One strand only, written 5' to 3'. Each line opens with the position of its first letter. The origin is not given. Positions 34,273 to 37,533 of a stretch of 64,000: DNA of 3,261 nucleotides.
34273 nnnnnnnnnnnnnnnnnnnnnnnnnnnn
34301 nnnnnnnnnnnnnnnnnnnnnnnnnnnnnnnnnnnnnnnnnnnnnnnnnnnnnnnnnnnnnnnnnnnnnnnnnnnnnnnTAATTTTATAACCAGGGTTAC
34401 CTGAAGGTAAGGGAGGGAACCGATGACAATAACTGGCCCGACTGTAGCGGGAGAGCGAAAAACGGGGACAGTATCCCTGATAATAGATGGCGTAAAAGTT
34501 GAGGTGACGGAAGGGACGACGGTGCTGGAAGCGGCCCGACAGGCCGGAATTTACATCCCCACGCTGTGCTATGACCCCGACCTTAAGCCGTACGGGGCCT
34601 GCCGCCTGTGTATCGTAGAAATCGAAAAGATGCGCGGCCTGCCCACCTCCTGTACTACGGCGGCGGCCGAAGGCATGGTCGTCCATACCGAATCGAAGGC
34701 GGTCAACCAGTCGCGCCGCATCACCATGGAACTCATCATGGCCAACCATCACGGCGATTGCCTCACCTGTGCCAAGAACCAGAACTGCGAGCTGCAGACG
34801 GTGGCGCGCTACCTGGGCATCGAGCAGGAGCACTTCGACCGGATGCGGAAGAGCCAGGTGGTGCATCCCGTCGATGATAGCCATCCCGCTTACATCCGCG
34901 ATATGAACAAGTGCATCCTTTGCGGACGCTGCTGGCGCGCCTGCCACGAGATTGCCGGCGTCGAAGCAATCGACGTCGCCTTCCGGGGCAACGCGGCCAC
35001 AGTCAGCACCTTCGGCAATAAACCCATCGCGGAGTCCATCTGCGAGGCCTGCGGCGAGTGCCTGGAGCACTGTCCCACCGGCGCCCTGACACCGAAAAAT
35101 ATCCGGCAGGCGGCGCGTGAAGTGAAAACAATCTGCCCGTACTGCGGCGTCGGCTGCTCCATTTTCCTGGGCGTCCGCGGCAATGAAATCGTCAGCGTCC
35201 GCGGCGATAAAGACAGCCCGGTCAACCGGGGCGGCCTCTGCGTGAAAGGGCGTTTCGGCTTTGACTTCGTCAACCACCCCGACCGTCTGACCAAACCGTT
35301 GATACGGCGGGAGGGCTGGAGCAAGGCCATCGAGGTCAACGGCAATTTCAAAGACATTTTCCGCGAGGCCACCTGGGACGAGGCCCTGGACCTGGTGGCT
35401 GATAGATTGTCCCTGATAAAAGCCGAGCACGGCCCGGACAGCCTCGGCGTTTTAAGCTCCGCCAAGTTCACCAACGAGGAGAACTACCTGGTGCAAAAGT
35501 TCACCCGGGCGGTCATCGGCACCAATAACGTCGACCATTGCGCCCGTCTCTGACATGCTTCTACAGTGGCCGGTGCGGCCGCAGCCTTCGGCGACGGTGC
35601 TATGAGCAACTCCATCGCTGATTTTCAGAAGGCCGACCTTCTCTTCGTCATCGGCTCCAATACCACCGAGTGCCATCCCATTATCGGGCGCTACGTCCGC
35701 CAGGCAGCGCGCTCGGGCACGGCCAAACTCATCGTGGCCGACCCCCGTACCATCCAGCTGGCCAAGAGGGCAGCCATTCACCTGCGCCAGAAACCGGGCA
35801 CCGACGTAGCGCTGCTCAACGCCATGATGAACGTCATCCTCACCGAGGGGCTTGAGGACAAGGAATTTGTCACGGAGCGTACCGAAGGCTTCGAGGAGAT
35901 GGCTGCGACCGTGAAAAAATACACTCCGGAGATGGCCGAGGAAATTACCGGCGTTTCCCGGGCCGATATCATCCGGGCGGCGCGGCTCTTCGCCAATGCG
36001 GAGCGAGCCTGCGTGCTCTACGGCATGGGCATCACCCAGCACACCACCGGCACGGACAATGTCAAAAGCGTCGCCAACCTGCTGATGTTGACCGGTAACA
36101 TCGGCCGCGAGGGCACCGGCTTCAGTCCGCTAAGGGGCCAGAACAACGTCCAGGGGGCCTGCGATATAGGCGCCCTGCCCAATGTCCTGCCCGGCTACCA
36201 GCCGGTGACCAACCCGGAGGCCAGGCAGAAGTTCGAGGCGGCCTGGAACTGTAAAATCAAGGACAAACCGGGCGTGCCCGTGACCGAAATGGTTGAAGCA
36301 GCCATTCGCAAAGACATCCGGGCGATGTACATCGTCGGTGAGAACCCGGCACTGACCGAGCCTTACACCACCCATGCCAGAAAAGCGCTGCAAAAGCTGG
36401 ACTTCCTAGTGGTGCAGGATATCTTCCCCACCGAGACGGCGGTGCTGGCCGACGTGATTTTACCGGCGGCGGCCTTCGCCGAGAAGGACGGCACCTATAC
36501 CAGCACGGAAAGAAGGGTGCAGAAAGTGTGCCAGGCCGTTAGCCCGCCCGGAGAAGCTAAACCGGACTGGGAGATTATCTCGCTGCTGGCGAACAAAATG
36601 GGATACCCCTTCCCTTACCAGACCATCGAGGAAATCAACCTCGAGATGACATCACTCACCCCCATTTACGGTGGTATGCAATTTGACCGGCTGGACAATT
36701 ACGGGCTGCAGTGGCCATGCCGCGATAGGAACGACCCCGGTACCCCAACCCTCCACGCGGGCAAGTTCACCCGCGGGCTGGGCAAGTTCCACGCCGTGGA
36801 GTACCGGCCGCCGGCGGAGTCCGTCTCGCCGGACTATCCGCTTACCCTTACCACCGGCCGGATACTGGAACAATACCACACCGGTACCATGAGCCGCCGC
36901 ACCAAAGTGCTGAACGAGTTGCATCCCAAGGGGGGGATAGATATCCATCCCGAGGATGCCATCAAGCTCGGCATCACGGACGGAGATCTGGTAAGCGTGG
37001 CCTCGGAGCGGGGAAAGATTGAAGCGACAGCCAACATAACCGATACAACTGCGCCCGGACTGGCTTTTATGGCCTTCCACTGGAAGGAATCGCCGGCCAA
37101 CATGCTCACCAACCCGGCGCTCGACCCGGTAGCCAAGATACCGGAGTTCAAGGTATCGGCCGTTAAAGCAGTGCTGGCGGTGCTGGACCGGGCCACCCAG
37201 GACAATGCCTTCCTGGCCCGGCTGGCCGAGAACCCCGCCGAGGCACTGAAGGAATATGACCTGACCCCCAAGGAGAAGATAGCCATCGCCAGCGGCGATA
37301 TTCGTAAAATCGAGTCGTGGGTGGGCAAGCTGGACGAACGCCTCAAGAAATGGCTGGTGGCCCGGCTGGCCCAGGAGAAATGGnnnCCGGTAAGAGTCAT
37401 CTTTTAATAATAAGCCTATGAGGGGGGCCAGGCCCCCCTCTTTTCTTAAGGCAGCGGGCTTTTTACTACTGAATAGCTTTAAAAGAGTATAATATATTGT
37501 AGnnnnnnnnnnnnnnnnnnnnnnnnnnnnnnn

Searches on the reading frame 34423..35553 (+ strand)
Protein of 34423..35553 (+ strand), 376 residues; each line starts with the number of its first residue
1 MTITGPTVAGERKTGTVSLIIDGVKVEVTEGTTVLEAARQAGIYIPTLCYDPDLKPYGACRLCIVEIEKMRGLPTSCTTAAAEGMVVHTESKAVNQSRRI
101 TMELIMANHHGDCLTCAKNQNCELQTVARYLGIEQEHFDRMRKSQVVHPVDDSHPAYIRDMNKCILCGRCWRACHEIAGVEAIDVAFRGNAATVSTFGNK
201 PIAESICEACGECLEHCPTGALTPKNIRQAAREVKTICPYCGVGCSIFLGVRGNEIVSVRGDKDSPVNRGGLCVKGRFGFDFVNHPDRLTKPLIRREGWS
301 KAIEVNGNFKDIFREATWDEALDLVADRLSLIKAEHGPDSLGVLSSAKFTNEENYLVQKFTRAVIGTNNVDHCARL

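Call 4: search_protein_families(library=pfam, proteins=[window:34423-35553:+], max_evalue=1)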
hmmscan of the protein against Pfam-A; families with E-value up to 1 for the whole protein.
window:34423-35553:+ (376 aa): 14 families
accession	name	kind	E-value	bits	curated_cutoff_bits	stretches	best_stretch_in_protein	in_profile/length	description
PF04879.21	Molybdop_Fe4S4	-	3.3e-22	78.7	22.7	1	232-285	2-55/55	Molybdopterin oxidoreductase Fe4S4 domain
PF13510.11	Fer2_4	-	1.4e-21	76.8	22.8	1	16-91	3-81/82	2Fe-2S iron-sulfur cluster binding domain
PF10588.14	NADH-G_4Fe-4S_3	-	1.7e-15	56.7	27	1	98-136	1-39/40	NADH-ubiquinone oxidoreductase-G iron-sulfur binding region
PF00384.28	Molybdopterin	-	2.1e-13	50.5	24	1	288-376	1-81/353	Molybdopterin oxidoreductase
PF22117.2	Fer4_Nqo3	-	1.6e-11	44.7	27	1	160-223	7-67/67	NADH-quinone oxidoreductase subunit 3, ferredoxin-like domain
PF12838.12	Fer4_7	-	3.6e-07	31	27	1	163-221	1-52/52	4Fe-4S dicluster domain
PF00037.32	Fer4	-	2.9e-06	27.3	21.1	2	202-223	3-24/24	4Fe-4S binding domain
PF14697.11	Fer4_21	-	3.9e-06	27.3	35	1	160-221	4-56/59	4Fe-4S dicluster domain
PF12837.12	Fer4_6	-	0.0001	22.5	25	2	160-178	5-23/24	4Fe-4S binding domain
PF13237.11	Fer4_10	-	0.00024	21.4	25.5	2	158-181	3-28/53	4Fe-4S dicluster domain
PF13187.11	Fer4_9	-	0.0011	19.4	27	1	207-243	2-42/52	4Fe-4S dicluster domain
PF17179.9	Fer4_22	-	0.02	16.2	27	1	121-176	38-93/95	4Fe-4S dicluster domain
PF13484.11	Fer4_16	-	0.025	15.8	30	1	207-231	2-27/66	4Fe-4S double cluster binding domain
PF13183.11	Fer4_8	-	0.032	15.2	27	1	161-220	2-67/68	4Fe-4S dicluster domain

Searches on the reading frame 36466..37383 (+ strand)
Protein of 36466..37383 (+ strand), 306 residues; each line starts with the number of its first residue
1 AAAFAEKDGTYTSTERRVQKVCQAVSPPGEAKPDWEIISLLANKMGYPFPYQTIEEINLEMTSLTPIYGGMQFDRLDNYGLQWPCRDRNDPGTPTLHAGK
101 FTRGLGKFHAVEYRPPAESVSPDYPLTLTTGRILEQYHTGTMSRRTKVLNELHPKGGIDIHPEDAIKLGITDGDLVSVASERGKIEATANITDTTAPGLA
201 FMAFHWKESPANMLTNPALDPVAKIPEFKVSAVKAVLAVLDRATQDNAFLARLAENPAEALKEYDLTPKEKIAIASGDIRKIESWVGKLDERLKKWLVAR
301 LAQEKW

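Call 87: search_solved_structures(query=window:36466-37383:+, max_evalue=0.00001, show_alignments=0)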
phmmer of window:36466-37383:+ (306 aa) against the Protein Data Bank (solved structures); distinct sequences matched with E-value up to 0.00001: 56.
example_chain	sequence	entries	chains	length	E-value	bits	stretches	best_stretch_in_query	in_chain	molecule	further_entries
9t1s_L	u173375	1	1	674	6e-70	239.1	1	2-235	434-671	formate dehydrogenase (coenzyme F420)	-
7qv7_S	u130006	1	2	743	3.9e-55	190.5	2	117-235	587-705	Hydrogen dependent carbon dioxide reductase subunit FdhF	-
7bkb_D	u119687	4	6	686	3.1e-54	187.5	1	2-233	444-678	Formate dehydrogenase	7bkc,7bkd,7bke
6tg9_A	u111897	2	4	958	3.6e-51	177.5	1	2-236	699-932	Formate dehydrogenase subunit alpha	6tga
9wxb_B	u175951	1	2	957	4.1e-51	177.2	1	2-237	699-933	Formate dehydrogenase alpha subunit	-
7e5z_A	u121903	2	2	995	1.6e-44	155.6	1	1-238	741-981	Formate dehydrogenase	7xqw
7vw6_A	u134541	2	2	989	1.8e-44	155.5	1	1-238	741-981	Formate dehydrogenase | Tungsten-containing formate dehydrogenase alpha subunit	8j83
1aa6_A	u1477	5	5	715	5.2e-39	137.5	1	3-242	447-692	FORMATE DEHYDROGENASE H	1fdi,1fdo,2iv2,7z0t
8rqz_C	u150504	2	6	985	1.2e-36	129.7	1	4-235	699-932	Probable oxidoreductase YjgC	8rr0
9gzq_A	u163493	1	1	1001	1.3e-36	129.7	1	4-235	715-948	Probable oxidoreductase YjgC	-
2jio_A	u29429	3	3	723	8.9e-26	94.1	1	3-234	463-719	PERIPLASMIC NITRATE REDUCTASE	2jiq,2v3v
2jim_A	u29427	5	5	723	8.9e-26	94.1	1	3-234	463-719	PERIPLASMIC NITRATE REDUCTASE | PROTEIN (PERIPLASMIC NITRATE REDUCTASE)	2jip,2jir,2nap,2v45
2nya_A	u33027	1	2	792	1.4e-24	90.2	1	72-234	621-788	Periplasmic nitrate reductase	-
3ml1_A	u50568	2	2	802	5.9e-24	88.1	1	78-236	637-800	Periplasmic nitrate reductase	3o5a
1ogy_A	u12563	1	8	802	8.1e-19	71.2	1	103-235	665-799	PERIPLASMIC NITRATE REDUCTASE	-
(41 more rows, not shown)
